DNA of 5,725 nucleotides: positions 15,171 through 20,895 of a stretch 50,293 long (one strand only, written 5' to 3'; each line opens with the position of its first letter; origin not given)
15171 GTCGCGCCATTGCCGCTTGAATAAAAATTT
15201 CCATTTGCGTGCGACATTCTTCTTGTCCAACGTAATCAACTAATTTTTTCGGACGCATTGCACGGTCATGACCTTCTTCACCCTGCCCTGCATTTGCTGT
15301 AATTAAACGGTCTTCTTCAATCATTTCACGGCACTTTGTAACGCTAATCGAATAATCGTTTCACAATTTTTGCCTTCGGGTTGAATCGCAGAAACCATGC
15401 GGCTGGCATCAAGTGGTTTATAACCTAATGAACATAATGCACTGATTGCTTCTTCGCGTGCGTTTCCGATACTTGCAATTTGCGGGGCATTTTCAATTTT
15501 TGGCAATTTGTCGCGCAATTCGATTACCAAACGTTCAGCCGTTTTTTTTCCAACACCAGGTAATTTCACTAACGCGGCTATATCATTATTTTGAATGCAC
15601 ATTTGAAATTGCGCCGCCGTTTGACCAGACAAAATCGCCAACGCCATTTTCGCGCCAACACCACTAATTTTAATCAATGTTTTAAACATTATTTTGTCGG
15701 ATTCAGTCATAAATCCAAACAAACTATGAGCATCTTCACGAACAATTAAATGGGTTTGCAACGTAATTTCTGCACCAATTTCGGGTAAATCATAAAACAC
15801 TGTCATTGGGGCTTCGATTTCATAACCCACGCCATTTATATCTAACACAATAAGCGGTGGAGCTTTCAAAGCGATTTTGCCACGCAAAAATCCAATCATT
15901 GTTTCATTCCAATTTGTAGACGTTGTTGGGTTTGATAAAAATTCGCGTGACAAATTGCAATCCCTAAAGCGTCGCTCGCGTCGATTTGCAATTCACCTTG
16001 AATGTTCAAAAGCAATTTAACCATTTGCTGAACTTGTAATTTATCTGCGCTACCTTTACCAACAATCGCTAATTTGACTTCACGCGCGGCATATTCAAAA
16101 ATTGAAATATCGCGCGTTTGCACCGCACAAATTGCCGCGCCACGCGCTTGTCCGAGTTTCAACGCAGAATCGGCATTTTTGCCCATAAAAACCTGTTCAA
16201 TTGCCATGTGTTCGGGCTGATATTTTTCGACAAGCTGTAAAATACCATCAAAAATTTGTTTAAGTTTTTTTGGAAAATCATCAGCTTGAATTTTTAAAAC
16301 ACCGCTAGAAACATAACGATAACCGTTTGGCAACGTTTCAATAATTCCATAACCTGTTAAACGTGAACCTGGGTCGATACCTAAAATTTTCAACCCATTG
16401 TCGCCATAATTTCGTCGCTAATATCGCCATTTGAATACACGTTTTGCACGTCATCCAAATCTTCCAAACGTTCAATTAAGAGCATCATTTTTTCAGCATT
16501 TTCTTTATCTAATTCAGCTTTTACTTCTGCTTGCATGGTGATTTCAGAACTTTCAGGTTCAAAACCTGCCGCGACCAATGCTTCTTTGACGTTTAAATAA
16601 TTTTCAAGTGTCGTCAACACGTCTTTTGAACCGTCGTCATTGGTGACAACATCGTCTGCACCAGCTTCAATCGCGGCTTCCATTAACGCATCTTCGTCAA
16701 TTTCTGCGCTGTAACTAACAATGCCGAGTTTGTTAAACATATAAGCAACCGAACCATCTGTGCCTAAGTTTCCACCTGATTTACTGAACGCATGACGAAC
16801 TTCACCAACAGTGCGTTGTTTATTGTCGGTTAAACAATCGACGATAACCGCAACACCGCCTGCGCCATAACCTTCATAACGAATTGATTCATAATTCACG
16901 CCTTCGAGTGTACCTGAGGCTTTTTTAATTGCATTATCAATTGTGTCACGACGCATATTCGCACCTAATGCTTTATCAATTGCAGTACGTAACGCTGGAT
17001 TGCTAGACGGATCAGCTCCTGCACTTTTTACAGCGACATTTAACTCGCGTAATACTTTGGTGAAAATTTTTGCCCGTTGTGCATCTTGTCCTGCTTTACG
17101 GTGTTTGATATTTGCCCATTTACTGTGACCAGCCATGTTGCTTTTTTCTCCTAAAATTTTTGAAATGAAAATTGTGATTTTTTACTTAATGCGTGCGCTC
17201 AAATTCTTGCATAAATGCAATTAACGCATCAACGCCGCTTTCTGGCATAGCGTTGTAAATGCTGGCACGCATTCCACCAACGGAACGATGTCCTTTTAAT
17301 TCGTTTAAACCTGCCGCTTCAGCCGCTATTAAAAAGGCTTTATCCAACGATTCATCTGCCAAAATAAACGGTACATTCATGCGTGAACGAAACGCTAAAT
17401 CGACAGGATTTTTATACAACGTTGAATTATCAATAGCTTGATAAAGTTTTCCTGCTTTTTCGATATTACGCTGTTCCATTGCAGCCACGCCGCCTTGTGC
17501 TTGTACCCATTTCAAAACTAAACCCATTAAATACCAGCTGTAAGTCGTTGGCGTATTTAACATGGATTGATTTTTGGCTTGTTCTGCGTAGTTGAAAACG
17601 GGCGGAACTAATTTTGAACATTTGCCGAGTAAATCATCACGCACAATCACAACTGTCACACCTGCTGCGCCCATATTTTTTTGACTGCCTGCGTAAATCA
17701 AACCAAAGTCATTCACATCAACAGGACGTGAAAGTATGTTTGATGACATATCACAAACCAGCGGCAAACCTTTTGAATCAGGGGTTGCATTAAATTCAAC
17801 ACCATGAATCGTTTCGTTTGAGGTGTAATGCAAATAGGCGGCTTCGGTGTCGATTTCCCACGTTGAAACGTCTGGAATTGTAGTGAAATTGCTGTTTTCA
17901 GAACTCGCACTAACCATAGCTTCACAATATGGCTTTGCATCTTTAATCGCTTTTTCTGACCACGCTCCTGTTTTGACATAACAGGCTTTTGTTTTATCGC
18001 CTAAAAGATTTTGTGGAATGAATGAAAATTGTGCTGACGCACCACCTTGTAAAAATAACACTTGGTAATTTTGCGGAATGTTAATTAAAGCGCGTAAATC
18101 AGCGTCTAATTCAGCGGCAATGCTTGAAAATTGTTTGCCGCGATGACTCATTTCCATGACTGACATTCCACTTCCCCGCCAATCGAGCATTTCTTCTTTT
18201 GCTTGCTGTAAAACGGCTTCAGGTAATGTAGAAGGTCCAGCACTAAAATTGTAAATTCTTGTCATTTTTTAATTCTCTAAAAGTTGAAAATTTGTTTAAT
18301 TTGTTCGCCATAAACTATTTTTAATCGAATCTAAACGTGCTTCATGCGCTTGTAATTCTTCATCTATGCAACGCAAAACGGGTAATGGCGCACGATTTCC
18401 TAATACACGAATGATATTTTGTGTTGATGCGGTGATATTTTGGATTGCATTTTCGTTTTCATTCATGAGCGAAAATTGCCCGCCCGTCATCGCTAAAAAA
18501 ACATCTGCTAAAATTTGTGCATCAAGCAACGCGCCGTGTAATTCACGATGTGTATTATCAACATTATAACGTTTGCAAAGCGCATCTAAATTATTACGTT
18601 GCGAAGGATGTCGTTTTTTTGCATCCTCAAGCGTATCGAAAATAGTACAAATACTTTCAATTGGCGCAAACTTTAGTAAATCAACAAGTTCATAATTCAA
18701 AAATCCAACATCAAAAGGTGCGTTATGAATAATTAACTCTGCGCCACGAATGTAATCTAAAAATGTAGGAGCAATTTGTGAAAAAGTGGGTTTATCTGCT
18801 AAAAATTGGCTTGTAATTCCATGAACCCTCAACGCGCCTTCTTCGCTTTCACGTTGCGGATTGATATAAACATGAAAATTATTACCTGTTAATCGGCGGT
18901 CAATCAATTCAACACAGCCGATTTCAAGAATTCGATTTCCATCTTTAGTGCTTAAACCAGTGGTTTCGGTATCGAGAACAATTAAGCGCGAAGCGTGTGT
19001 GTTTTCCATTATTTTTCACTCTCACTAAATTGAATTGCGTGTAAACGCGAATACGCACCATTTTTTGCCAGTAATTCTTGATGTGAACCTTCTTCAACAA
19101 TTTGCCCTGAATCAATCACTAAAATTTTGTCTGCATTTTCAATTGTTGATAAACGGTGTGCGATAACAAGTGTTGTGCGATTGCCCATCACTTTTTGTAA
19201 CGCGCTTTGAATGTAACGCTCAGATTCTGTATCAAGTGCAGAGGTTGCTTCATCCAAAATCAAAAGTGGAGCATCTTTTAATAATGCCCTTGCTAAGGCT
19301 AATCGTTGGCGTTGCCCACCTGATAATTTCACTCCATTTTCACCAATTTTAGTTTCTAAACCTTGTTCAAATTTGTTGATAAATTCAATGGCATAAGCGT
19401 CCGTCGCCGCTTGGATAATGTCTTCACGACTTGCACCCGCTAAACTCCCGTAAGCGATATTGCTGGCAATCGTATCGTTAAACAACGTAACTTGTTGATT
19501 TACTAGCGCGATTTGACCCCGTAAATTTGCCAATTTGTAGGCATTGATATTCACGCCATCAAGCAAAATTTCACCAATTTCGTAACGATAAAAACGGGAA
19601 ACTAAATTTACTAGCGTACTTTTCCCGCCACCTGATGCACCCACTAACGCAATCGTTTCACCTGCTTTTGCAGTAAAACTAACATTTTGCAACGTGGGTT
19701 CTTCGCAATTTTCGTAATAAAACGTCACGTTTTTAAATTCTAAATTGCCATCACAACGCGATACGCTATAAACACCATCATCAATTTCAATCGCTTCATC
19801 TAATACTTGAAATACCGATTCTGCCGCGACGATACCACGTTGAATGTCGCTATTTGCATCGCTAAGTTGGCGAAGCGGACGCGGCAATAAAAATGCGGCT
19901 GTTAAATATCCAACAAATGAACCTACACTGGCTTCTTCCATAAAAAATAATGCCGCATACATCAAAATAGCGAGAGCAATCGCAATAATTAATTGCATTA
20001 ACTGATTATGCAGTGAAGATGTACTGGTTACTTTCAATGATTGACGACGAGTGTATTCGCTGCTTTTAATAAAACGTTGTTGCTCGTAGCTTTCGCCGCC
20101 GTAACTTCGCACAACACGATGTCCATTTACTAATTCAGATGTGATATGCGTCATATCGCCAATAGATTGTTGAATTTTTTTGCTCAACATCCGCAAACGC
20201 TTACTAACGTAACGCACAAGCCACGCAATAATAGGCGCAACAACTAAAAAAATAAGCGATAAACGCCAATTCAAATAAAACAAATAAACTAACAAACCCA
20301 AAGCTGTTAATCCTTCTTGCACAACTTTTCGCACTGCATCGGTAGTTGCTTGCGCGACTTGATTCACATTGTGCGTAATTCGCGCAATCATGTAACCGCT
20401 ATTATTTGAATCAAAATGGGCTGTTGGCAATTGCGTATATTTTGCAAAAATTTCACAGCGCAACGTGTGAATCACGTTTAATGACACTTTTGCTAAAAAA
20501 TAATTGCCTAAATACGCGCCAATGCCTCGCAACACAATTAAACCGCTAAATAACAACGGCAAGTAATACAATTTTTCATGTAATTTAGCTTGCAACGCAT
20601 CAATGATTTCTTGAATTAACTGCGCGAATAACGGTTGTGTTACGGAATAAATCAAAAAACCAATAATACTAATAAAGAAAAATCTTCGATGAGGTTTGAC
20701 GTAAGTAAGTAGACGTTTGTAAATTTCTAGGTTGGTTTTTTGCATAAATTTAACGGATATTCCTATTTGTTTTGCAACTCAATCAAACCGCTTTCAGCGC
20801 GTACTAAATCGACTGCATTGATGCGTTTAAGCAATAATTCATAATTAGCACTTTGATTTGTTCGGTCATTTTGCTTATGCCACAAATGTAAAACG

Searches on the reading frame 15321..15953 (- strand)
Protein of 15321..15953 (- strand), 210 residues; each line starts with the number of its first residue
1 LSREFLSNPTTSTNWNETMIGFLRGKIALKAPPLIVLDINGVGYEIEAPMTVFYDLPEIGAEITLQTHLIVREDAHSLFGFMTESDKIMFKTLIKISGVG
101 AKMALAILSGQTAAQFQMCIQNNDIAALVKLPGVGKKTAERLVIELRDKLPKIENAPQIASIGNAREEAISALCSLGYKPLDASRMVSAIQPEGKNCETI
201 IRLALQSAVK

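Call 35: search_protein_families(library=pfam, proteins=[window:15321-15953:-], max_evalue=0.00001)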
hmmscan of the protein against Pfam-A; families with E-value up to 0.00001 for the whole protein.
window:15321-15953:- (210 aa): 5 families
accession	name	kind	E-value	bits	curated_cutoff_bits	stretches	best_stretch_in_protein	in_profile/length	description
PF01330.27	RuvA_N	-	4.4e-22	78.4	23.6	1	19-80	1-61/61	RuvA N terminal domain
PF14520.12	HHH_5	-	2.2e-16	60.5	27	1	90-148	1-57/57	Helix-hairpin-helix domain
PF07499.19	RuvA_C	-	1.9e-12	47.9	24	1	164-207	1-45/47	RuvA, C-terminal domain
PF00633.29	HHH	-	9.1e-10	38.3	24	0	122-142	7-27/30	Helix-hairpin-helix motif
PF21176.3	RecR_HhH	-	8.5e-07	29.1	27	0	125-146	5-26/45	RecR, helix-hairpin-helix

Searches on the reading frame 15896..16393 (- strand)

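Call 35: search_protein_families(library=pfam, proteins=[window:15896-16393:-], max_evalue=0.00001)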
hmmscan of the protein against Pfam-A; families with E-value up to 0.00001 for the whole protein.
window:15896-16393:- (165 aa): 1 family
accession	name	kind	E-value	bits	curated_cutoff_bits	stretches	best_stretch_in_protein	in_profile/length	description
PF02075.23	RuvC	-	4.4e-56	189.3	22.2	1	3-149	1-148/148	Crossover junction endodeoxyribonuclease RuvC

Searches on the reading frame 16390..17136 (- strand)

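Call 35: search_protein_families(library=pfam, proteins=[window:16390-17136:-], max_evalue=0.00001)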
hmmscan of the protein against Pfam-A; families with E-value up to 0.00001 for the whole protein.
window:16390-17136:- (248 aa): 2 families
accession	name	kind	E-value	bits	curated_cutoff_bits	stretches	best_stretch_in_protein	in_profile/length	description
PF01709.26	Transcrip_reg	-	3.6e-59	199.5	27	1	82-236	1-159/160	TACO1/YebC second and third domain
PF20772.2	TACO1_YebC_N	-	7.2e-30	103.7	36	1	5-75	1-72/73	TACO1/YebC protein N-terminal domain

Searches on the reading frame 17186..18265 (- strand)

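Call 35: search_protein_families(library=pfam, proteins=[window:17186-18265:-], max_evalue=0.00001)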
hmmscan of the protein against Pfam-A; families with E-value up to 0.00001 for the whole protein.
window:17186-18265:- (359 aa): 1 family
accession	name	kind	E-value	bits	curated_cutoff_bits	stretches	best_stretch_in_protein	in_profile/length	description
PF00266.25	Aminotran_5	-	3.2e-53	181.5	21.5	1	4-348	1-371/371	Aminotransferase class-V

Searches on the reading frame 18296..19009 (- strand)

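Call 36: search_protein_families(library=pfam, proteins=[window:18296-19009:-], max_evalue=0.00001)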
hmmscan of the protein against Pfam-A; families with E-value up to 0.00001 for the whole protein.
window:18296-19009:- (237 aa): 1 family
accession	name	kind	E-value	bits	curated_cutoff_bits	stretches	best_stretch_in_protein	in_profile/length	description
PF00929.31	RNase_T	-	3.1e-38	132.3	24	1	10-171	1-164/164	Exonuclease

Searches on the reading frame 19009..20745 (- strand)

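Call 36: search_protein_families(library=pfam, proteins=[window:19009-20745:-], max_evalue=0.00001)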
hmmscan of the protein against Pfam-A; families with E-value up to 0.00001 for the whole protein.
window:19009-20745:- (578 aa): 3 families
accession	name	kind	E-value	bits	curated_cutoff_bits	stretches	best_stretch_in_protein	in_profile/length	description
PF00664.28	ABC_membrane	-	1.9e-49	169.2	28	1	23-286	1-269/274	ABC transporter transmembrane region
PF00005.33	ABC_tran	-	4.8e-33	115.1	25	1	352-502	1-137/137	ABC transporter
PF02463.25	SMC_N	-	7.1e-09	35.8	40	1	282-544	135-211/220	RecF/RecN/SMC N terminal domain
